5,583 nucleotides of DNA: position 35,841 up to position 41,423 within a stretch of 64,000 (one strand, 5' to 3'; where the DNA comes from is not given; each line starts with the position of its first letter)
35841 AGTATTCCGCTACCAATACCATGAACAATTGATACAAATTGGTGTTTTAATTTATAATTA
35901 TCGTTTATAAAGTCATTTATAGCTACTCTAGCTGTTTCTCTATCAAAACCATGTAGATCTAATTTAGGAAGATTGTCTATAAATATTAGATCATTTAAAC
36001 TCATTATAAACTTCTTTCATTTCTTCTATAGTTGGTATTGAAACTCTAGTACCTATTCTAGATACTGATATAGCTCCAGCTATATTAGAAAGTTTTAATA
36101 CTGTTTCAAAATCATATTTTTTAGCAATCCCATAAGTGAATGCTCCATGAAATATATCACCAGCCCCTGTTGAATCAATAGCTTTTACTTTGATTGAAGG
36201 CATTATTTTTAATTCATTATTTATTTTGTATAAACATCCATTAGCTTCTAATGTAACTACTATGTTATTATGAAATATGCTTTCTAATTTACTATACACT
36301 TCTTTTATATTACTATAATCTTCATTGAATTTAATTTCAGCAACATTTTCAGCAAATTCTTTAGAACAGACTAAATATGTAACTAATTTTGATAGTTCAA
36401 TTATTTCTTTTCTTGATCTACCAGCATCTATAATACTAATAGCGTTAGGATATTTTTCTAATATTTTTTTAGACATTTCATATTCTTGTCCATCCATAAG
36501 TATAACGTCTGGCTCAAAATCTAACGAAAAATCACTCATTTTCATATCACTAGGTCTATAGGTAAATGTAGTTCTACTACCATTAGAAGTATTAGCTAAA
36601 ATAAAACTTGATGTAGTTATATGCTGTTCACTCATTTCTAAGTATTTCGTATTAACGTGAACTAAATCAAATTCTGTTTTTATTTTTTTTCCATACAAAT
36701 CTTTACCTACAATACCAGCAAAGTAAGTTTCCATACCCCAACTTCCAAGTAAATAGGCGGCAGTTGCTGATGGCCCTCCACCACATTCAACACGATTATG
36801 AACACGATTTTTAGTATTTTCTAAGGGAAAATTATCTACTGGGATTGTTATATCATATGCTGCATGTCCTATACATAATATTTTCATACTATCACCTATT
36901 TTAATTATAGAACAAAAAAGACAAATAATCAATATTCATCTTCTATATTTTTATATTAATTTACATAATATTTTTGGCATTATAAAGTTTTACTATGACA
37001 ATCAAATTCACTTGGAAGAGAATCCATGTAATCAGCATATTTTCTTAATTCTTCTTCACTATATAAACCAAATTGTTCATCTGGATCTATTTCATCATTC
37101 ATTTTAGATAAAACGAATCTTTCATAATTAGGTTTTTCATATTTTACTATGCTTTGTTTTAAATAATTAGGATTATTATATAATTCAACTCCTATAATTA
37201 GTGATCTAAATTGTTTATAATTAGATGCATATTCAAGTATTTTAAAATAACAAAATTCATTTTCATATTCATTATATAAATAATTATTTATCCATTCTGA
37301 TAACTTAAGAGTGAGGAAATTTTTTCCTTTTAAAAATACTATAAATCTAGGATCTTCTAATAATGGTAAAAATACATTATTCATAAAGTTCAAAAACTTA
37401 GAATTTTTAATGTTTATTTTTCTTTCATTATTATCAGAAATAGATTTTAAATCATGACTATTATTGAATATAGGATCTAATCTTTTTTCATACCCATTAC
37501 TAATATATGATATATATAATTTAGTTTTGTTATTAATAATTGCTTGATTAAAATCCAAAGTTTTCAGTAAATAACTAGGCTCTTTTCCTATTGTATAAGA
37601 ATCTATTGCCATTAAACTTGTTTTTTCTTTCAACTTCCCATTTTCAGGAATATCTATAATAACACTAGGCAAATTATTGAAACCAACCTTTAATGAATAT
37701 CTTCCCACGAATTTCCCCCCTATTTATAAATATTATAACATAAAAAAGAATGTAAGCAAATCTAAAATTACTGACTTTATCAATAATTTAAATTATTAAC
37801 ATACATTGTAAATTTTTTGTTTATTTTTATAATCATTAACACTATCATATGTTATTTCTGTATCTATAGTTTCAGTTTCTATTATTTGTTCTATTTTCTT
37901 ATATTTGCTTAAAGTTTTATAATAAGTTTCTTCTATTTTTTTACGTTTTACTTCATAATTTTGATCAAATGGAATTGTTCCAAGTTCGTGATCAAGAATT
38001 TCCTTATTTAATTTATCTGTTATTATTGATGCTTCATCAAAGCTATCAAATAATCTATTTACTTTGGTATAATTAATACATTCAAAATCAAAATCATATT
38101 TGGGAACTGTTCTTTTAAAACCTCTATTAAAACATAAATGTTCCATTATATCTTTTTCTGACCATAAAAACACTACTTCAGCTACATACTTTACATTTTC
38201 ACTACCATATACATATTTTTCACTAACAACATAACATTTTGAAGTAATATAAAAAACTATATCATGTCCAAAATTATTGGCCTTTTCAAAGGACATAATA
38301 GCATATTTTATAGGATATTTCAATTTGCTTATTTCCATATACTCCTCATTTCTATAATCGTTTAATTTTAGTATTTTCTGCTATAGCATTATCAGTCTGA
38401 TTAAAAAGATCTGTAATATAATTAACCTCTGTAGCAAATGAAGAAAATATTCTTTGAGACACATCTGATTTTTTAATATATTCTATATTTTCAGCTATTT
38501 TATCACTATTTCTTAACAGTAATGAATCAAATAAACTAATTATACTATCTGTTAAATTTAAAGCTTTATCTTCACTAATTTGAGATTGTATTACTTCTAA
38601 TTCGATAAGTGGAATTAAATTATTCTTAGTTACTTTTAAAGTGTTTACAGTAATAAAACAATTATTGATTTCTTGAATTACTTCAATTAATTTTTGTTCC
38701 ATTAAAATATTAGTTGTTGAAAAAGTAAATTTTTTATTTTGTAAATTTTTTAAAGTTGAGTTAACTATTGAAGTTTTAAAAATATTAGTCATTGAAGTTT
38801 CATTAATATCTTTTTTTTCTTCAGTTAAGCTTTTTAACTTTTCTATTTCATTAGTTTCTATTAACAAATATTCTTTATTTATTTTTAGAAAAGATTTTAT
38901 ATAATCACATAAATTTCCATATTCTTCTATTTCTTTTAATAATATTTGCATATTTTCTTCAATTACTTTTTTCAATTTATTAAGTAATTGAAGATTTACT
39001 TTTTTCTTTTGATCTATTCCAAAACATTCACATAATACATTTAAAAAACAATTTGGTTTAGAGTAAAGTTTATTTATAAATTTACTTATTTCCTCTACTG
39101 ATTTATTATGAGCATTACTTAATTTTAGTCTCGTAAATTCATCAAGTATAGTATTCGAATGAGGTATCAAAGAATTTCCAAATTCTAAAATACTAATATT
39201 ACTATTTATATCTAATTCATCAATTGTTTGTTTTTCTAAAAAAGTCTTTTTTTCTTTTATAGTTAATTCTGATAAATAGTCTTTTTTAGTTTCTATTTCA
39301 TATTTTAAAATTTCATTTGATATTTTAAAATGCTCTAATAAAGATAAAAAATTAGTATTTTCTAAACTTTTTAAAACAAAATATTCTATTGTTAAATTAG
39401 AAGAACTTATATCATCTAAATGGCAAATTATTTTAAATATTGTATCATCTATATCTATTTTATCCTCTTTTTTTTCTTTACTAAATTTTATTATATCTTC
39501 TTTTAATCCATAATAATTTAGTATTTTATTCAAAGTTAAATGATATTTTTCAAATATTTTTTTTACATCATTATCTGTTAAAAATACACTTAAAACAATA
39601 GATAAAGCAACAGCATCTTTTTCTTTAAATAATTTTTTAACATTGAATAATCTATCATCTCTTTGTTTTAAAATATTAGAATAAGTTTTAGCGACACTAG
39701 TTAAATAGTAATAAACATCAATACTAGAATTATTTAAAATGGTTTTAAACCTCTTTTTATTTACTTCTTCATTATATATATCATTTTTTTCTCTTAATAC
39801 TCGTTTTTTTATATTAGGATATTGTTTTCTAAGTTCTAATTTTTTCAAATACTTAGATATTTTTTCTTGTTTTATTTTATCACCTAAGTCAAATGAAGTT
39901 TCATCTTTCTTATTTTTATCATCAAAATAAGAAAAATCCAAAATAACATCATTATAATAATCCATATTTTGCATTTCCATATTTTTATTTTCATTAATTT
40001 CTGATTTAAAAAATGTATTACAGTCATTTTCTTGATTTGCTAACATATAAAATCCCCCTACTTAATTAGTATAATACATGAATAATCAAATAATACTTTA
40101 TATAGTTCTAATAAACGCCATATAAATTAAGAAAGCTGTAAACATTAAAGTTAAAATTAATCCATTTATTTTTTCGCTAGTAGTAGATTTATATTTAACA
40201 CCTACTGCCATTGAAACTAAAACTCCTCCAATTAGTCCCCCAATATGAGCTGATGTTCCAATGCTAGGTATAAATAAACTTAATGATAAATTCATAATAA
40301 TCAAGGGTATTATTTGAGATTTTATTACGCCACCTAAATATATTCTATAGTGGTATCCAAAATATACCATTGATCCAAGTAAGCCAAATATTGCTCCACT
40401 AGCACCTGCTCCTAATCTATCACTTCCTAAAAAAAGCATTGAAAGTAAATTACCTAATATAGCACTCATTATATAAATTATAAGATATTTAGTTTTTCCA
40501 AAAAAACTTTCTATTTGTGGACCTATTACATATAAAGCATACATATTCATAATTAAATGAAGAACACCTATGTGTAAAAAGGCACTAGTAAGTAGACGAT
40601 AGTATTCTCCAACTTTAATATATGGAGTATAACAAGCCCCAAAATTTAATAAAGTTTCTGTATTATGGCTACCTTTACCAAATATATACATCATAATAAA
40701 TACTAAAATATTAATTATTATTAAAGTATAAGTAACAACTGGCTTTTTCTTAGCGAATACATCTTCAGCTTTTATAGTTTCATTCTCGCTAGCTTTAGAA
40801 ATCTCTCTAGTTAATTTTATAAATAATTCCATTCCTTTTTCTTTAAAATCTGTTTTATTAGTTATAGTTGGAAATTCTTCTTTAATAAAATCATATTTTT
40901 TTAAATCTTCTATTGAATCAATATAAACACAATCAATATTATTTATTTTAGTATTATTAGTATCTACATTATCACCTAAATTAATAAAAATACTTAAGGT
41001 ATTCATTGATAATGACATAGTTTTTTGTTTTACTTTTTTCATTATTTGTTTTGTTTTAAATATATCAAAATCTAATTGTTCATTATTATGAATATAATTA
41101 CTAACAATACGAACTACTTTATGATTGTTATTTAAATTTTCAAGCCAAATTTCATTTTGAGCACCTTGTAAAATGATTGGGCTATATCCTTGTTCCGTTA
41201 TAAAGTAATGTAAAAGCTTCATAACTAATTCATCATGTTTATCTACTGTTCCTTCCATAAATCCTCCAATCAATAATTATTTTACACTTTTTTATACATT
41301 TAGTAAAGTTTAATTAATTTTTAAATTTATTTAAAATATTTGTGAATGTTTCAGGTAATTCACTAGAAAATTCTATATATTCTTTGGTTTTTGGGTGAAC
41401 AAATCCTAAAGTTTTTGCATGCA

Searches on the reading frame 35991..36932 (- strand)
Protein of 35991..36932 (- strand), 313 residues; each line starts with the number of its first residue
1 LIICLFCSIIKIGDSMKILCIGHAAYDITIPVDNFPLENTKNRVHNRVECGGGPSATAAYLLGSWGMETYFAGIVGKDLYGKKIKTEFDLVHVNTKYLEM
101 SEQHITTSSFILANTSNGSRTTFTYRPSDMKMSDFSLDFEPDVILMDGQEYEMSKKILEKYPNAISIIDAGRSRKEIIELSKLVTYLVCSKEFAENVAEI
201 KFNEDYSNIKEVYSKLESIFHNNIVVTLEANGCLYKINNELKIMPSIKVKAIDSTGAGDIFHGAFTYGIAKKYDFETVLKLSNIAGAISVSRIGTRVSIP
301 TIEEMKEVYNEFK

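Call 46: search_protein_families(library=pfam, proteins=[window:35991-36932:-], max_evalue=0.00001)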
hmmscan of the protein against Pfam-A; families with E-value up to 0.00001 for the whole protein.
window:35991-36932:- (313 aa): 1 family
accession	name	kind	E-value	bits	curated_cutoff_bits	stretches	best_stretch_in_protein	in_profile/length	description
PF00294.29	PfkB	-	4.3e-40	138.4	25.8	1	17-301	3-301/302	pfkB family carbohydrate kinase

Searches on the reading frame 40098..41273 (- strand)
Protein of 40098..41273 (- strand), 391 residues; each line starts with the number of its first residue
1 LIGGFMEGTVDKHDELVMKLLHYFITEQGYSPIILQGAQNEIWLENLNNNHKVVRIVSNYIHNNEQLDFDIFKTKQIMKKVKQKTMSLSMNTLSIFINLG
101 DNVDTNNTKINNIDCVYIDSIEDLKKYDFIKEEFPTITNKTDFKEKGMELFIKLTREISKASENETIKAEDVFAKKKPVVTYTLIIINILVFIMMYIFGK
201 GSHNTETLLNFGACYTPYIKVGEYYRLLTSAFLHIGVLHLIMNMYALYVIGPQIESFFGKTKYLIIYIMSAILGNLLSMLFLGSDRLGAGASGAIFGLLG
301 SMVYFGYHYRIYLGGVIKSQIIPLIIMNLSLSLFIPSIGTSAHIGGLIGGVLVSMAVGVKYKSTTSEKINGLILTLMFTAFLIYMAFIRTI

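Call 46: search_protein_families(library=pfam, proteins=[window:40098-41273:-], max_evalue=0.00001)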
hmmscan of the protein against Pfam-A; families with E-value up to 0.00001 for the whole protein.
window:40098-41273:- (391 aa): 1 family
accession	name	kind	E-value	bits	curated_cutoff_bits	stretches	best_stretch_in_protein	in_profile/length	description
PF01694.28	Rhomboid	-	7.2e-34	117.5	22.6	1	222-357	2-140/143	Rhomboid domain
